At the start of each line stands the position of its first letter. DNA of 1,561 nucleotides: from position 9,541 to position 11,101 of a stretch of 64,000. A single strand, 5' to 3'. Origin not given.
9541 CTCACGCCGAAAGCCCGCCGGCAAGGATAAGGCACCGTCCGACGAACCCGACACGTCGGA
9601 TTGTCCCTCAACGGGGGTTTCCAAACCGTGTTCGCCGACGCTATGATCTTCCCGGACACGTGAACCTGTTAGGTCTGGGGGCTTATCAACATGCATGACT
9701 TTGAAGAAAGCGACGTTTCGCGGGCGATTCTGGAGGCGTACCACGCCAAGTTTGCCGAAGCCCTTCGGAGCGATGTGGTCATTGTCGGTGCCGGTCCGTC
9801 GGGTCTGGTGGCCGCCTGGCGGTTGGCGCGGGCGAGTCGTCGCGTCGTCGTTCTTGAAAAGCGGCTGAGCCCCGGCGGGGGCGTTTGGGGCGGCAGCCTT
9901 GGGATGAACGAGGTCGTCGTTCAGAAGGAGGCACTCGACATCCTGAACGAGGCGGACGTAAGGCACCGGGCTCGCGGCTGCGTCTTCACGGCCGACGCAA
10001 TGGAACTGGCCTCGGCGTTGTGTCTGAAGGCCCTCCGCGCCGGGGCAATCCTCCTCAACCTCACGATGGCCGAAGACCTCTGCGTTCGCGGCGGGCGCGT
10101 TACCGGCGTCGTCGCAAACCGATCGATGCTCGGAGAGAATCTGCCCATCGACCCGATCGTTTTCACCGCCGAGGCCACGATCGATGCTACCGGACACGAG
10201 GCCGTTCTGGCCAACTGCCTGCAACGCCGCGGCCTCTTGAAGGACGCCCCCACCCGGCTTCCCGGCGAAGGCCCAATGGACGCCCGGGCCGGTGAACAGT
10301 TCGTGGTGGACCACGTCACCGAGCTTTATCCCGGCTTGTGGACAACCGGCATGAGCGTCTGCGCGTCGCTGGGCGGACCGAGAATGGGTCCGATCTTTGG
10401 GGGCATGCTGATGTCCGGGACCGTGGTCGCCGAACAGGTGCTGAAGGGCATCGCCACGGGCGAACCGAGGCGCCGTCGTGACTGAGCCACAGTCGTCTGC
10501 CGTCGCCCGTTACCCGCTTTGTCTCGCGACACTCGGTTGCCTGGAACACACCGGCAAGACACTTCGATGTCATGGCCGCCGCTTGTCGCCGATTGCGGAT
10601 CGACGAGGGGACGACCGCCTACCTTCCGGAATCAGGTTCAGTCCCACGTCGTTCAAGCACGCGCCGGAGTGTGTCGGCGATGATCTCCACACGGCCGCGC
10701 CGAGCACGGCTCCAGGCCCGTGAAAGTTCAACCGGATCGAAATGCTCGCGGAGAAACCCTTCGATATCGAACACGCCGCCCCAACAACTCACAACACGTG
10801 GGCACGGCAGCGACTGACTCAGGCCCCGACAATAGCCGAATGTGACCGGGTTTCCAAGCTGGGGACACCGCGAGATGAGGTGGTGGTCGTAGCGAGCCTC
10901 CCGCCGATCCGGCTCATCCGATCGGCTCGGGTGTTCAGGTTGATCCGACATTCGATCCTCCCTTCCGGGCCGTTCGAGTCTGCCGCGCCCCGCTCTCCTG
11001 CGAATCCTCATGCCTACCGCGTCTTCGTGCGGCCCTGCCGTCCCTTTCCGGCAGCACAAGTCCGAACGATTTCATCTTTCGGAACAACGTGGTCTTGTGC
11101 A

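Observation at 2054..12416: Sigma-54/PAS-bEBP-associated operon of NifX-like, MinD-ferredoxin, IscU::Mrp and radical-SAM genes with no visible client enzyme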

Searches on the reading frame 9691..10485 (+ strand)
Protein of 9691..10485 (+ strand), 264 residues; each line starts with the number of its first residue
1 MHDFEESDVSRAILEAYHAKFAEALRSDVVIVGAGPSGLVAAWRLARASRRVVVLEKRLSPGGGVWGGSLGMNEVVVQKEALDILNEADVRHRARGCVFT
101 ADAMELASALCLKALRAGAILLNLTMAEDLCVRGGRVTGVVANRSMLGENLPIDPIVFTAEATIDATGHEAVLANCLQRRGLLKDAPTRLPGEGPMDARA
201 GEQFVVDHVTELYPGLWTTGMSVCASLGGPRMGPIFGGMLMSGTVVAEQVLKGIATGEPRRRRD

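Call 4: search_protein_families(library=pfam, proteins=[window:9691-10485:+], max_evalue=0.01)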
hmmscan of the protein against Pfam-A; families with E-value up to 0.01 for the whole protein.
window:9691-10485:+ (264 aa): 13 families
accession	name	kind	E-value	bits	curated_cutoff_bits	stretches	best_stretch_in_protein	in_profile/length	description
PF01946.23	Thi4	-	1.6e-58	198.2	26.2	1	10-236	1-235/235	Thi4 family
PF01266.30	DAO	-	2.3e-11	44.3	27.9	1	28-72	1-45/353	FAD dependent oxidoreductase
PF13450.12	NAD_binding_8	-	1.9e-10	41.3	21.9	1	31-63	1-33/68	NAD(P)-binding Rossmann-like domain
PF00890.30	FAD_binding_2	-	3.3e-10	40.2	20.4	1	28-60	1-33/414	FAD binding domain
PF12831.13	FAD_oxidored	-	4.6e-09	36.5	27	1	28-174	1-151/416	FAD dependent oxidoreductase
PF03486.20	HI0933_like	-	4.4e-06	26.8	50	1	28-62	2-36/244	HI0933-like protein Rossmann domain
PF01494.25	FAD_binding_3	-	2.1e-05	24.4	22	1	27-59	2-34/349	FAD binding domain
PF07992.20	Pyr_redox_2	-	3.3e-05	23.9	26.1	1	28-66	2-41/291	Pyridine nucleotide-disulphide oxidoreductase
PF01593.30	Amino_oxidase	-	8.9e-05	22.4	19.8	1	37-66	2-31/443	Flavin containing amine oxidoreductase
PF13454.12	NAD_binding_9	-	0.00066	20.1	21.8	1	30-68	1-43/155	FAD-NAD(P)-binding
PF01134.28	GIDA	-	0.00085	18.9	22.1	1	28-58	1-31/391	Glucose inhibited division protein A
PF13738.12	Pyr_redox_3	-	0.0031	17.2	30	1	30-58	1-30/305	Pyridine nucleotide-disulphide oxidoreductase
PF05834.18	Lycopene_cycl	-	0.0075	15.8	23.4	1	28-57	1-35/380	Lycopene cyclase protein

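Call 56: search_protein_families(library=ncbifam, proteins=[window:9691-10485:+], max_evalue=0.00001)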
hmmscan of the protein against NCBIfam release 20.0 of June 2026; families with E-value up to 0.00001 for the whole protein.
window:9691-10485:+ (264 aa): 20 families
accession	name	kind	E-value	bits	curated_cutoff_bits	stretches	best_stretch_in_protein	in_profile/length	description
TIGR00292.1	TIGR00292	equivalog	6.5e-68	228.7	148.3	1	6-253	1-252/254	sulfide-dependent adenosine diphosphate thiazole synthase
NF041080.1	DGGGPL_reductase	equivalog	9.8e-10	37.9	580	1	28-178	3-164/447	digeranylgeranylglycerophospholipid reductase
TIGR02032.1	GG-red-SF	subfamily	1e-09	38.5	158.8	1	28-76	2-50/297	geranylgeranyl reductase family protein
NF045637.1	carotdesatCrtDProt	equivalog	1.6e-07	30.3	580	0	29-64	1-36/485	1-hydroxycarotenoid 3,4-desaturase CrtD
NF006002.0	PRK08132.1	subfamily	4.3e-07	28.7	416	1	20-92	19-84/552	FAD-dependent oxidoreductase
NF005560.0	PRK07233.1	equivalog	5.6e-07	28.7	252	1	28-63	2-37/435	hypothetical protein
NF004829.0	PRK06183.1-3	subfamily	1.1e-06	27.8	390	1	24-58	6-40/520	bifunctional 3-(3-hydroxy-phenyl)propionate/3-hydroxycinnamic acid hydroxylase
NF049967.1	QhpG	equivalog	1.2e-06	27.7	240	1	29-177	1-147/423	flavin-dependent monooxygenase QhpG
NF003585.0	PRK05249.1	equivalog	3.1e-06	26.1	465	1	26-64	6-44/464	Si-specific NAD(P)(+) transhydrogenase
NF009410.0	PRK12771.1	subfamily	3.2e-06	26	516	1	28-65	140-177/566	NAD(P)-binding protein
NF009478.0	PRK12844.1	equivalog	3.6e-06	25.6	789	0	27-69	9-53/559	3-ketosteroid-delta-1-dehydrogenase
NF004834.1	PRK06185.1-3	subfamily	4.2e-06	25.8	500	0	24-57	5-38/420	FAD-dependent oxidoreductase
TIGR00275.1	TIGR00275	subfamily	4.8e-06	25.7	183.8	1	29-62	1-34/401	aminoacetone oxidase family FAD-binding enzyme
NF004835.0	PRK06185.1-4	equivalog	5.6e-06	25.4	601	0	21-58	5-42/411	FAD-dependent oxidoreductase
TIGR01372.1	soxA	subfamily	5.9e-06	24.3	1164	1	26-65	168-207/996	sarcosine oxidase subunit alpha family protein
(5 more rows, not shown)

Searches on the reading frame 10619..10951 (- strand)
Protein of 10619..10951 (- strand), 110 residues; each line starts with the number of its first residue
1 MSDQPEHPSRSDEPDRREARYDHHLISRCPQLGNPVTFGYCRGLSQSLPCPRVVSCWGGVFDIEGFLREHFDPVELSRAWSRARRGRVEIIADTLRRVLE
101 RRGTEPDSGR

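Call 38: search_protein_families(library=ncbifam, proteins=[window:10619-10951:-], max_evalue=0.001)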
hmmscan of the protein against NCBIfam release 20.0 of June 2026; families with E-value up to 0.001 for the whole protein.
window:10619-10951:- (110 aa): 0 families

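Call 49: find_homologous_proteins(query=window:10619-10951:-, max_evalue=0.001)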
Query window:10619-10951:- (110 aa): 4 proteins with E <= 0.001 among 25 candidates.
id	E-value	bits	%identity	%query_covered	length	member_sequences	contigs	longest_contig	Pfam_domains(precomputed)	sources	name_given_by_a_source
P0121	1.1e-68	247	98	100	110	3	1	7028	-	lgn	-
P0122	1.9e-58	214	85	98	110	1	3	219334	-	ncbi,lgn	-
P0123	1.2e-48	182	73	96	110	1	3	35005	-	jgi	jgi:hypothetical protein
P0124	7.9e-27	112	79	57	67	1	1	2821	-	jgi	jgi:hypothetical protein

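Call 61: predict_structure(alignment_id=A4)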
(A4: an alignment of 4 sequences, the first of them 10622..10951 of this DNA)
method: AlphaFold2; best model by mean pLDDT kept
length: 110 residues; sequences in the alignment: 4
mean_pLDDT: 57.3   pTM: 0.47
mean pLDDT of the five models: 57.3, 56.9, 45.3, 43.4, 42.7
residues with pLDDT >= 90: 0; 70-90: 35; 50-70: 23; < 50: 52
segments of 3 or more residues with pLDDT < 50: 4-21, 28-34, 41-60, 105-110
pLDDT, mean of each block of 10 residues (from residue 1): 47 44 50 50 40 44 74 80 72 81 48
secondary structure, 60 per line:
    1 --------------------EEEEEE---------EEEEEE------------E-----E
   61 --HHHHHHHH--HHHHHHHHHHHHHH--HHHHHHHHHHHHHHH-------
elements in order: E21-26 E36-41 H63-70 H73-86 H89-103

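Call 62: search_protein_representatives(alignment_id=A4)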
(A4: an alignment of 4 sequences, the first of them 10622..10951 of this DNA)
Query: 4 sequences, 110 profile positions. Proteins with E-value up to 0.001 (for the whole library): 275; up to 1e-10: 34; up to 1e-30: 0. The best 150 are listed.
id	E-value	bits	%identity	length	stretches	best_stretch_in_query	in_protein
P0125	1.5e-27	112.0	-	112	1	1-105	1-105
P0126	1.9e-23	98.8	-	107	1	9-106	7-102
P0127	1.1e-19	86.7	-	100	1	12-99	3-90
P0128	3.4e-18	81.9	-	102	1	18-106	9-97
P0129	4.1e-18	81.6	-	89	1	27-103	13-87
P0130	1.1e-16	77.0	-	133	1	11-103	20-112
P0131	5.6e-16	74.7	-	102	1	12-85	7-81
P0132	6.8e-16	74.5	-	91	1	21-104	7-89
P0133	8.0e-16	74.2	-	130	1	18-104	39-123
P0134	4.2e-15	71.9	-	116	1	16-104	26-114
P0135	9.3e-15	70.8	-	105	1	19-108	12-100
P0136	4.4e-14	68.6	-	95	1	21-105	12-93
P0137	7.8e-14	67.8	-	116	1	12-108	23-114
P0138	4.3e-13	65.4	-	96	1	18-105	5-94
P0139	4.7e-13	65.3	-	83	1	18-96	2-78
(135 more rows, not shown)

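Call 64: search_protein_families(library=pfam, alignment_id=A5, max_evalue=0.1)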
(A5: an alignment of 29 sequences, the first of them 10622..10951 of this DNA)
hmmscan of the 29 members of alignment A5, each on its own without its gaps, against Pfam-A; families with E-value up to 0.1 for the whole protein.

A. member 1, window:10622-10951:- (110 aa): 0 families

B. families by the number of members that match (of 29 scanned): 7 families
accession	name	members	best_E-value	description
PF21066.3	Reovirus_L2_MT2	2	0.0089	Reovirus core-spike protein lambda-2 (L2), methyltransferase-2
PF17915.7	zf_Rg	1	0.022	Reverse gyrase zinc finger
PF19960.5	EAD7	1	0.041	Effector-associated domain 7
PF02905.19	EBV-NA1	1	0.046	Epstein Barr virus nuclear antigen-1, DNA-binding domain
PF03858.18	Crust_neuro_H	1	0.062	Crustacean neurohormone H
PF00173.33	Cyt-b5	1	0.089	Cytochrome b5-like Heme/Steroid binding domain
PF25061.1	RRM_fung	1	0.097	Fungal RNA-binding domain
